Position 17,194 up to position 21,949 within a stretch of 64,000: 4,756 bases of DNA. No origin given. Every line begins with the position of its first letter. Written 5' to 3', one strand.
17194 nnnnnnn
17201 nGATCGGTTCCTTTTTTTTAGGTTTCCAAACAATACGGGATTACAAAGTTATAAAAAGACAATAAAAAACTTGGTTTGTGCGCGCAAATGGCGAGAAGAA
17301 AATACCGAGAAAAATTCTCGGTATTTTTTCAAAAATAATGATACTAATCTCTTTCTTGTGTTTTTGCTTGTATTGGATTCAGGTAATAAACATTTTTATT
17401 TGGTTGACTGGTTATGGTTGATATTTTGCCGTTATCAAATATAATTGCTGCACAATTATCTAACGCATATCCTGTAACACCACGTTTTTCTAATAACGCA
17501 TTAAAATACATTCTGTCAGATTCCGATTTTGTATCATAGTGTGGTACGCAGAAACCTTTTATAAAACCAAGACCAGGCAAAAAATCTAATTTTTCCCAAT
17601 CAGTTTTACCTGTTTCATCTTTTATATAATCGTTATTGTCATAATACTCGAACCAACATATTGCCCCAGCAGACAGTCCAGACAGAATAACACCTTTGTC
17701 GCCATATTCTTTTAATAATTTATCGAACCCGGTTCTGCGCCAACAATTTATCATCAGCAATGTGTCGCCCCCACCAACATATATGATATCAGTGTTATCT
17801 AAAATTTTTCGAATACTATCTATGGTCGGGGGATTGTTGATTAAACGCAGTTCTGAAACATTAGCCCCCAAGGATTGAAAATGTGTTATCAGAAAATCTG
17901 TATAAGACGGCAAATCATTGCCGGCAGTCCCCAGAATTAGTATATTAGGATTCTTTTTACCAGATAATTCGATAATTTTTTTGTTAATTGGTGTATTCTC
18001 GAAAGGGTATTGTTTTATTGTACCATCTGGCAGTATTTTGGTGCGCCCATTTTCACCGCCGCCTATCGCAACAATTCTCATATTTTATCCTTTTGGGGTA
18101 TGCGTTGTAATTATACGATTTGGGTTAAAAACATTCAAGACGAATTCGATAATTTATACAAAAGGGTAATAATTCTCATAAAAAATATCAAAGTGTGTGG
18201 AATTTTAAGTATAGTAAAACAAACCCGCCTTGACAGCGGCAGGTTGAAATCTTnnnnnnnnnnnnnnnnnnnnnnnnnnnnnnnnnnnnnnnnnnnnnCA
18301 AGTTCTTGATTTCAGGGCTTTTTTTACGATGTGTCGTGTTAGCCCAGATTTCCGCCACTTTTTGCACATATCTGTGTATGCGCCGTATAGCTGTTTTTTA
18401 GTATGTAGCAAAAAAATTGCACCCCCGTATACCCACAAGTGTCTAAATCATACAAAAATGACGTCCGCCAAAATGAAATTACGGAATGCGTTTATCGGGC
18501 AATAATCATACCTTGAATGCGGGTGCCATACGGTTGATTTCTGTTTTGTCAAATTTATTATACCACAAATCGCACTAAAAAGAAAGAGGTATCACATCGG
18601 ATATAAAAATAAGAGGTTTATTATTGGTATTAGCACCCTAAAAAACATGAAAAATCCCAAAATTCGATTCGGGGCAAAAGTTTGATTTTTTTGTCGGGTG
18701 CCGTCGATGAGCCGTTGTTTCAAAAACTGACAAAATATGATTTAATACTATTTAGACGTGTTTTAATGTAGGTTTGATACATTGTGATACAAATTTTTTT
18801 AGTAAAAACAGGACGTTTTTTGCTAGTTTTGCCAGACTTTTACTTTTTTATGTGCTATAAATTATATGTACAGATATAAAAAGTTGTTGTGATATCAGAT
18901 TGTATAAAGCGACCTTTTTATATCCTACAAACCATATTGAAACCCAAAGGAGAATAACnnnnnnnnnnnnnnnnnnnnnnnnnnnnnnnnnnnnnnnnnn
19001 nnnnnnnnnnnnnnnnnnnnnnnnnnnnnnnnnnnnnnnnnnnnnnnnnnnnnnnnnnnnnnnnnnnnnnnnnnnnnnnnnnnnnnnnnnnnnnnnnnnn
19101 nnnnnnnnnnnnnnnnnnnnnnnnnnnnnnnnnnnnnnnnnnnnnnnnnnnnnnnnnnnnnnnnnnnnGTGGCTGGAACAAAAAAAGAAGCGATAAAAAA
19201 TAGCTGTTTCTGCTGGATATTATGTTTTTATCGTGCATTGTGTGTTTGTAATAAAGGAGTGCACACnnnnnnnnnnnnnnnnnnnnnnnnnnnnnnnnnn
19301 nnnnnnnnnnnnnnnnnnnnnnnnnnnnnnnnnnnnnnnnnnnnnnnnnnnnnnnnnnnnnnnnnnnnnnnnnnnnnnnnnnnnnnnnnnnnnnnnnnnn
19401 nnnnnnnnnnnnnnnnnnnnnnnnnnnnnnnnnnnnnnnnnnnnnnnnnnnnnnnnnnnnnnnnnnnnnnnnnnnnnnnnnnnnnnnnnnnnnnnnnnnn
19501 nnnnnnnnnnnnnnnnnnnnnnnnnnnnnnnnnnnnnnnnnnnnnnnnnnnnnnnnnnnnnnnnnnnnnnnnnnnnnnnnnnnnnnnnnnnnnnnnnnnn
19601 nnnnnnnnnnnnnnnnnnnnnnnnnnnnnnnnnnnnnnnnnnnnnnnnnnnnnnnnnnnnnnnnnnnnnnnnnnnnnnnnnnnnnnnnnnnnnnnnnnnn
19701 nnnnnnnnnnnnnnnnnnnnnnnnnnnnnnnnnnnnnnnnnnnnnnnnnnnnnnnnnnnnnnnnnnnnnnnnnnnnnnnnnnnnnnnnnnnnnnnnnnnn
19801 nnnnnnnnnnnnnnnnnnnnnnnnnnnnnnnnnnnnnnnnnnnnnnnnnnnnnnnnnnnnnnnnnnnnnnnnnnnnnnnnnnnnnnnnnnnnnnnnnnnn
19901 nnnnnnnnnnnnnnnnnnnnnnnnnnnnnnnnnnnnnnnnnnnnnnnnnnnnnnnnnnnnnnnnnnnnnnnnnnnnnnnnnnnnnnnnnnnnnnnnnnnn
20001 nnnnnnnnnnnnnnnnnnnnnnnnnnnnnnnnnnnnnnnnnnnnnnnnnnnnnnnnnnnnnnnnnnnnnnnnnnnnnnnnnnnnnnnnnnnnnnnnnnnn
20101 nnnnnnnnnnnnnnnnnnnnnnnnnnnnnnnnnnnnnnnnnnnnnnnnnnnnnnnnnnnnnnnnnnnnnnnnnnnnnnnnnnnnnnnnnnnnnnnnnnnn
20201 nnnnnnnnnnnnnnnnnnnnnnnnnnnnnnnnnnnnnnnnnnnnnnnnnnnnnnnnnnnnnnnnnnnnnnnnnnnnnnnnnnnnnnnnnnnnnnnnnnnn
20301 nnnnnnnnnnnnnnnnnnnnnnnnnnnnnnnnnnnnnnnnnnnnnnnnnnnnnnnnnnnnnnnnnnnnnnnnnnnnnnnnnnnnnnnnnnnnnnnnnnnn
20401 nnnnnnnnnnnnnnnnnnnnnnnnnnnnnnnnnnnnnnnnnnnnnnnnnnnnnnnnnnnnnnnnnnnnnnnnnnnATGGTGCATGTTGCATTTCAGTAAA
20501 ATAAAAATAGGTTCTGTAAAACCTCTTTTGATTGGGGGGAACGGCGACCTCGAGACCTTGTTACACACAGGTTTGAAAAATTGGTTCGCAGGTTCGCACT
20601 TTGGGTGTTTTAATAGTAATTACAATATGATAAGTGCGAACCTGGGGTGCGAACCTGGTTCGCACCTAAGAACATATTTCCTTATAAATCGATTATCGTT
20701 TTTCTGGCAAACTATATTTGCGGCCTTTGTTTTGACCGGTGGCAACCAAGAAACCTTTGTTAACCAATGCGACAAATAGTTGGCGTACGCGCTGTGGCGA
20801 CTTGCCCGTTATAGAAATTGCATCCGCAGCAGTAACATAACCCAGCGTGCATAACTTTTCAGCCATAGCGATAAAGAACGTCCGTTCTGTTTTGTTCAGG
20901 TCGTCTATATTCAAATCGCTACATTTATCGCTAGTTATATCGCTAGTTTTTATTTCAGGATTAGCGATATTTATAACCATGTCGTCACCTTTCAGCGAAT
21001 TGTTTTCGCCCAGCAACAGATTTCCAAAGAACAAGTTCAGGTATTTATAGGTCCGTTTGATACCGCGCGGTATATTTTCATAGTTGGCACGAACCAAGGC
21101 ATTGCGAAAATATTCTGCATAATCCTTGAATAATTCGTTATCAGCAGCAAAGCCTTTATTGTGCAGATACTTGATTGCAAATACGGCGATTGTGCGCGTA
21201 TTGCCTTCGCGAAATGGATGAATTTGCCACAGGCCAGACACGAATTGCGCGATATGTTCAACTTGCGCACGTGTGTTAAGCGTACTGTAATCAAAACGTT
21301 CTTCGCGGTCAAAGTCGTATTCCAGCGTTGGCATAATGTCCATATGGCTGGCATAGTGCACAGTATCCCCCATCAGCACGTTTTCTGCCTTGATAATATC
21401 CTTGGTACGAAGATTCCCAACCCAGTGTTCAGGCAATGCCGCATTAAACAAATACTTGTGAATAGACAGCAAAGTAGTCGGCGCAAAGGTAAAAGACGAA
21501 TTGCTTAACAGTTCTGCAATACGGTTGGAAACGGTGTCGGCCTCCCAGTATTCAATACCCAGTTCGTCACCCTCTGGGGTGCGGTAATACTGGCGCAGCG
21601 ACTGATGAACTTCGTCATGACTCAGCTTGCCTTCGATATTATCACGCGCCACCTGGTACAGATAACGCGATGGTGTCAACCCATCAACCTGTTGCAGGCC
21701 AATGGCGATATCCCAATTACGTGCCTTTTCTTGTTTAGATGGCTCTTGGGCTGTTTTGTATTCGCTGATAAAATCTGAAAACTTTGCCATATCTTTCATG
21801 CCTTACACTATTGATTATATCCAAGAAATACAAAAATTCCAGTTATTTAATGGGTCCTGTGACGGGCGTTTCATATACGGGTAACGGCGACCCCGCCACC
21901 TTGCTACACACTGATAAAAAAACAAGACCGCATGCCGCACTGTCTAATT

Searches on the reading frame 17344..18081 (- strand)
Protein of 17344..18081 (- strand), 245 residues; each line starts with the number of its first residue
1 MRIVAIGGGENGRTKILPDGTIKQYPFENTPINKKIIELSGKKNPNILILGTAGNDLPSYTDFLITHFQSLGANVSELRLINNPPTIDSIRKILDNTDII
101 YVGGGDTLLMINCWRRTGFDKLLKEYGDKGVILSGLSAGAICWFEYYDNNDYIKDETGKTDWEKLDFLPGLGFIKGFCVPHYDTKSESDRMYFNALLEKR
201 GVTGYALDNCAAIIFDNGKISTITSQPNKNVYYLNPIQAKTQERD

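Call 9: search_protein_families(library=pfam, proteins=[window:17344-18081:-], max_evalue=0.001)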
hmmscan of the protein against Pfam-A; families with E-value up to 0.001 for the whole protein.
window:17344-18081:- (245 aa): 1 family
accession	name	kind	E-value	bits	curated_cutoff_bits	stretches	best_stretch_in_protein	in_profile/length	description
PF03575.23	Peptidase_S51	-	1.3e-33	116.8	23.9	1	28-222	14-205/206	Peptidase family S51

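Call 78: search_protein_families(library=padloc, proteins=[window:17344-18081:-], max_evalue=0.001)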
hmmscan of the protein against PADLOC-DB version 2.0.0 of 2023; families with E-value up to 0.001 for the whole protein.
window:17344-18081:- (245 aa): 0 families

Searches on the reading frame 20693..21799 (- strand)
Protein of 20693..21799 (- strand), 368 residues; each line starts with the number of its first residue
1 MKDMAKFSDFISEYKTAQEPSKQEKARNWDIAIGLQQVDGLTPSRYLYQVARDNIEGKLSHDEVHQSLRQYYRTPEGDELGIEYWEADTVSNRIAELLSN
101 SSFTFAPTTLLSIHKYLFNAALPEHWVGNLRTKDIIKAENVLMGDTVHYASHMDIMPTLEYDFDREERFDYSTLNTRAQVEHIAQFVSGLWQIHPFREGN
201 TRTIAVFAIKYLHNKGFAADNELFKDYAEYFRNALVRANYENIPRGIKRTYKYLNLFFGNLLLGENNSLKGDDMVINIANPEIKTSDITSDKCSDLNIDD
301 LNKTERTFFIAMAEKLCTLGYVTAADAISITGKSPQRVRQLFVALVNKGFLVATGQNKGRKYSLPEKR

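Call 9: search_protein_families(library=pfam, proteins=[window:20693-21799:-], max_evalue=0.001)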
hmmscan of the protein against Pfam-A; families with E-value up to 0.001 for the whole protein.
window:20693-21799:- (368 aa): 1 family
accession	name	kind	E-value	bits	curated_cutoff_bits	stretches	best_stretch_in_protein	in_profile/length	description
PF02661.23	Fic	-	5.8e-11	43.5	24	1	107-212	4-93/93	Fic/DOC family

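Call 78: search_protein_families(library=padloc, proteins=[window:20693-21799:-], max_evalue=0.001)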
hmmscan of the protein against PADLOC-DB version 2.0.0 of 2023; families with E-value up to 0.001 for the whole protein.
window:20693-21799:- (368 aa): 5 families
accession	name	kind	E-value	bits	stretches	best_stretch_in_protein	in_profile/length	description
PDLC05078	PDC-S72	-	6.4e-97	323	1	9-302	4-293/377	-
PDLC04838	PDC-S04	-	1e-22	78.9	1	83-240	40-188/209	-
PDLC04839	PDC-S04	-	8.3e-10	36.7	1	102-232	56-181/205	-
PDLC03963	SoFic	-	4.8e-05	20.9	0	191-217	191-217/361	-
PDLC04837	PDC-S04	-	0.00098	16.5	0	171-243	143-216/234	-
